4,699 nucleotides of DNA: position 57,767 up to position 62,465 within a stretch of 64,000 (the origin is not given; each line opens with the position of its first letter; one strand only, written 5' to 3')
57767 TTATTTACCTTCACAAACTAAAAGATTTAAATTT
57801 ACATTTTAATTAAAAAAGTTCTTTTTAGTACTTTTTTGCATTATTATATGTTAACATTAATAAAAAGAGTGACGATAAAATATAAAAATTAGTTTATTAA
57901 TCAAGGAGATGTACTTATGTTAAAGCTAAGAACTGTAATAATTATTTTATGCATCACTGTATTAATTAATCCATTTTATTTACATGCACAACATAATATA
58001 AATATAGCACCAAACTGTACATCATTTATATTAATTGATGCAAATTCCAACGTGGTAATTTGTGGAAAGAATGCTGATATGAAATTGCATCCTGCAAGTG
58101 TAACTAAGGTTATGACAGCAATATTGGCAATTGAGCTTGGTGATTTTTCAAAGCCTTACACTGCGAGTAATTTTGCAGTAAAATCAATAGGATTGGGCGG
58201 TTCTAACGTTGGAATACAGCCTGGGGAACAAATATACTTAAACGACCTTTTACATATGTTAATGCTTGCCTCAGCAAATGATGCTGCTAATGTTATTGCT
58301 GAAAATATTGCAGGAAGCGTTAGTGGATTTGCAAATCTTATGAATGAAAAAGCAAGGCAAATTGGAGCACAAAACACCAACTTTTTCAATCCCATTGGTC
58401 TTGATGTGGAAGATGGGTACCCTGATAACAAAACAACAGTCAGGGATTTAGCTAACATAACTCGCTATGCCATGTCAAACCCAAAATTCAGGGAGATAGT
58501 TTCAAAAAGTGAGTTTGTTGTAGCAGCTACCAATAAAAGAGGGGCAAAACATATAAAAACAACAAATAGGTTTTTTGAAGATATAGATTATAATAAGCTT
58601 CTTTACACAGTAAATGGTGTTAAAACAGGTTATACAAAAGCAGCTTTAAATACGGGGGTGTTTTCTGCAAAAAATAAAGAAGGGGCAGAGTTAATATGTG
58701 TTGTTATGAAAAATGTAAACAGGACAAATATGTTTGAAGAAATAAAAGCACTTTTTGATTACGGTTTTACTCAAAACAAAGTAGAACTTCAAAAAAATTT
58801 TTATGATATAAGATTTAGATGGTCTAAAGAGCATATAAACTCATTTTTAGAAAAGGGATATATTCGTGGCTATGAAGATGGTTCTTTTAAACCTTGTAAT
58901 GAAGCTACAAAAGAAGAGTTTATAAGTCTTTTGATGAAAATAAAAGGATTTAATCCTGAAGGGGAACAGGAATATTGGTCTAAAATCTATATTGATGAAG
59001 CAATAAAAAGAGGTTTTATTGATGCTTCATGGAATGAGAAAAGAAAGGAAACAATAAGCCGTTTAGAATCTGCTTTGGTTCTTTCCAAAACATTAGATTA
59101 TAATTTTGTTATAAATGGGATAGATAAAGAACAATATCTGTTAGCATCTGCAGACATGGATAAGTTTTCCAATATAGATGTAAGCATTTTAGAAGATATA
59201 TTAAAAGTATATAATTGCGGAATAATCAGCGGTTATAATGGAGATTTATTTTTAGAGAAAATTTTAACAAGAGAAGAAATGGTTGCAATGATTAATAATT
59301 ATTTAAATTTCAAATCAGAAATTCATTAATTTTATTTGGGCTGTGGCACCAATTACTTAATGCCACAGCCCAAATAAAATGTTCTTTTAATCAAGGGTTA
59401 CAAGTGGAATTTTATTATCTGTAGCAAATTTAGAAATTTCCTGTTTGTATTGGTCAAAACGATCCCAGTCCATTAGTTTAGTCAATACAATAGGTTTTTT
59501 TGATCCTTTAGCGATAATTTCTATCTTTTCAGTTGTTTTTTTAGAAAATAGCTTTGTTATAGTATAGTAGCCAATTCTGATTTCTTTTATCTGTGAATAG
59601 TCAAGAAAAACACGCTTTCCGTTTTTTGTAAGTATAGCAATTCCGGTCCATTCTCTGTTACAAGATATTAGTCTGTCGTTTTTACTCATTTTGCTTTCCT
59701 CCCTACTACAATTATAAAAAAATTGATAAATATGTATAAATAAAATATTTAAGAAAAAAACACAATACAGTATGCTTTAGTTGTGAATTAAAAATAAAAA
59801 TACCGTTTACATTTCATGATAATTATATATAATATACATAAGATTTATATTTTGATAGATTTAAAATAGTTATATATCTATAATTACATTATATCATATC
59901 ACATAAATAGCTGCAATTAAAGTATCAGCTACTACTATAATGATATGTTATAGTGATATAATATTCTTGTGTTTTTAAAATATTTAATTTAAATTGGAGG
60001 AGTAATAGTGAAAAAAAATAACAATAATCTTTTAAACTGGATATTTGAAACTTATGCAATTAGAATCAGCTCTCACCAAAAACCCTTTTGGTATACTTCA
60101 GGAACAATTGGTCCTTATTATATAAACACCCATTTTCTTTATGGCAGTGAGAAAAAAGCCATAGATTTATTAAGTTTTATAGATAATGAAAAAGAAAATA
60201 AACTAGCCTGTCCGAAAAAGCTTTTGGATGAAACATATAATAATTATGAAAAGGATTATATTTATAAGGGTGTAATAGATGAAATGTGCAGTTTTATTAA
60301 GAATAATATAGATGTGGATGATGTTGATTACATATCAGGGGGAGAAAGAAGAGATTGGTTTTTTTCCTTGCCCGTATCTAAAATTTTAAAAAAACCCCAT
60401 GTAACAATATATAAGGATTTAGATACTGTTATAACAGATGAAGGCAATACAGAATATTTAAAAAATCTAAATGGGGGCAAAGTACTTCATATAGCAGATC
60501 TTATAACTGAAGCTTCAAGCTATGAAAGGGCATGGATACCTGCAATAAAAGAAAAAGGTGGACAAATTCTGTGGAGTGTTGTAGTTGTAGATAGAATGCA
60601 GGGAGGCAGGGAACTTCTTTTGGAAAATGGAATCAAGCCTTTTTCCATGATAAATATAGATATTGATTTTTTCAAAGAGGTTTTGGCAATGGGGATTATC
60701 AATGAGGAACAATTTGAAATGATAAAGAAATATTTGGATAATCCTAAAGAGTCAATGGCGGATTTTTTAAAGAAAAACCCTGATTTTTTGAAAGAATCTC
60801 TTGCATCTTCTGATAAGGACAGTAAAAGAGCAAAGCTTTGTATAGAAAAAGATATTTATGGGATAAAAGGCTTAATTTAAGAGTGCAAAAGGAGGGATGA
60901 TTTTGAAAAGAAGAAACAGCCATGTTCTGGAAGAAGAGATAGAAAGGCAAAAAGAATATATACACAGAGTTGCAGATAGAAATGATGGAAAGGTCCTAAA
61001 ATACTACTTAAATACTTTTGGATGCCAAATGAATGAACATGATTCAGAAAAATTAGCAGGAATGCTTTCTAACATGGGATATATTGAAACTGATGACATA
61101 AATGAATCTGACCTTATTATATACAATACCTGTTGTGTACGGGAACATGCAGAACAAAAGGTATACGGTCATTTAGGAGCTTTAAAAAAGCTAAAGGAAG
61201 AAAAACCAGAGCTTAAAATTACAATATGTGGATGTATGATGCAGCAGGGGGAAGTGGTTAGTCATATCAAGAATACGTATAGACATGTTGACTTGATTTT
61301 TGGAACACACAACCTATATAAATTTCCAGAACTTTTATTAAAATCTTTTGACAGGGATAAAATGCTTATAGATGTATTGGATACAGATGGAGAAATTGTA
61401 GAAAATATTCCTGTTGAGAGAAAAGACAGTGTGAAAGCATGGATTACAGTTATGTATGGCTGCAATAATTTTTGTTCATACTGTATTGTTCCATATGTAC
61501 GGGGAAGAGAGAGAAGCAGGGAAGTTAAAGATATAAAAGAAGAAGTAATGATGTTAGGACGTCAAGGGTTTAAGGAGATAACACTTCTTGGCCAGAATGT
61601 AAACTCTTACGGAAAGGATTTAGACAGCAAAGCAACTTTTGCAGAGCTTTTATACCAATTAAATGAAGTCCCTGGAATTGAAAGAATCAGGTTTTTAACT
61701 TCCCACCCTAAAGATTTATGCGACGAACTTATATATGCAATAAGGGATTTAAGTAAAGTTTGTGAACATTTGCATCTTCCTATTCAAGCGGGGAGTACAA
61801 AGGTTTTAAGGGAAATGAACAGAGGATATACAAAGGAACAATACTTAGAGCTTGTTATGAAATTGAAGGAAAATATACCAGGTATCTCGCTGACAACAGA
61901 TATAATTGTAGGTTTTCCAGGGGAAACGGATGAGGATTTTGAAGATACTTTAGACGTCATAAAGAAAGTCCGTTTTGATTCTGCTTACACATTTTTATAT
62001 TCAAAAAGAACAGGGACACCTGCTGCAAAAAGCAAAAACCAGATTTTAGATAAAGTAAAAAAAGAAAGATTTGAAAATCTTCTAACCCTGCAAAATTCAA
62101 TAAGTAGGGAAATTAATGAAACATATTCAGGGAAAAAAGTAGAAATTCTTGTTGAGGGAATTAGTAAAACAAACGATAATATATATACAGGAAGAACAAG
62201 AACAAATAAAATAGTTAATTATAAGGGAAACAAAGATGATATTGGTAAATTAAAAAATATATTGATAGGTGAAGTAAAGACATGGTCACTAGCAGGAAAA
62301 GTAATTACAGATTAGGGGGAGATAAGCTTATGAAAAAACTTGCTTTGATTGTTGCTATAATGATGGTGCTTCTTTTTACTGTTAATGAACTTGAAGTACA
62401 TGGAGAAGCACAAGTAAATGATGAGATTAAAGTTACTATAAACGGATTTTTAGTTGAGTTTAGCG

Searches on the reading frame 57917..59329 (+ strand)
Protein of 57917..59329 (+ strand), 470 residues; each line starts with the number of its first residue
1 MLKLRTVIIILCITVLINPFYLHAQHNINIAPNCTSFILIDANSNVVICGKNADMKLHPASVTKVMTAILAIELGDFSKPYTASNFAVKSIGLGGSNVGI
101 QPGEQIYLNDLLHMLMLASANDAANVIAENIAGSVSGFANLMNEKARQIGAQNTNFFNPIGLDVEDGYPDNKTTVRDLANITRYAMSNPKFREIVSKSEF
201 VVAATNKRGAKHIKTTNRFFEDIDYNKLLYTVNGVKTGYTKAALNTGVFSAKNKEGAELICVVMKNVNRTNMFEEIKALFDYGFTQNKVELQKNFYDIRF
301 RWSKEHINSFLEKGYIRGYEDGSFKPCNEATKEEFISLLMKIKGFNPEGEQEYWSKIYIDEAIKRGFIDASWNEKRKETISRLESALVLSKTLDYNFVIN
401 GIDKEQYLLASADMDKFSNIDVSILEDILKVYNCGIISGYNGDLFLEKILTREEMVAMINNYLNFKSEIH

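Call 67: search_protein_families(library=pfam, proteins=[window:57917-59329:+], max_evalue=0.000001)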
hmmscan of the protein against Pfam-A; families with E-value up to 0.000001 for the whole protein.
window:57917-59329:+ (470 aa): 1 family
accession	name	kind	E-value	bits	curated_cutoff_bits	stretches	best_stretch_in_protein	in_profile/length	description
PF00768.25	Peptidase_S11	-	2.2e-43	148.9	27.6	1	34-265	12-236/239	D-alanyl-D-alanine carboxypeptidase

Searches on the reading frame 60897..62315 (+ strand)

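Call 67: search_protein_families(library=pfam, proteins=[window:60897-62315:+], max_evalue=0.000001)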
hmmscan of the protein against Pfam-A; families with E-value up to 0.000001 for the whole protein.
window:60897-62315:+ (472 aa): 3 families
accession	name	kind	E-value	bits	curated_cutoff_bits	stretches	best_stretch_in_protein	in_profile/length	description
PF04055.27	Radical_SAM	-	4.5e-32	111.9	29.5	1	184-354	2-165/166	Radical SAM superfamily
PF00919.26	UPF0004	-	4.5e-29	100.8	27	1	35-136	1-98/98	Uncharacterized protein family UPF0004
PF01938.26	TRAM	-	4.5e-09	36.5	21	1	409-470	2-61/61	TRAM domain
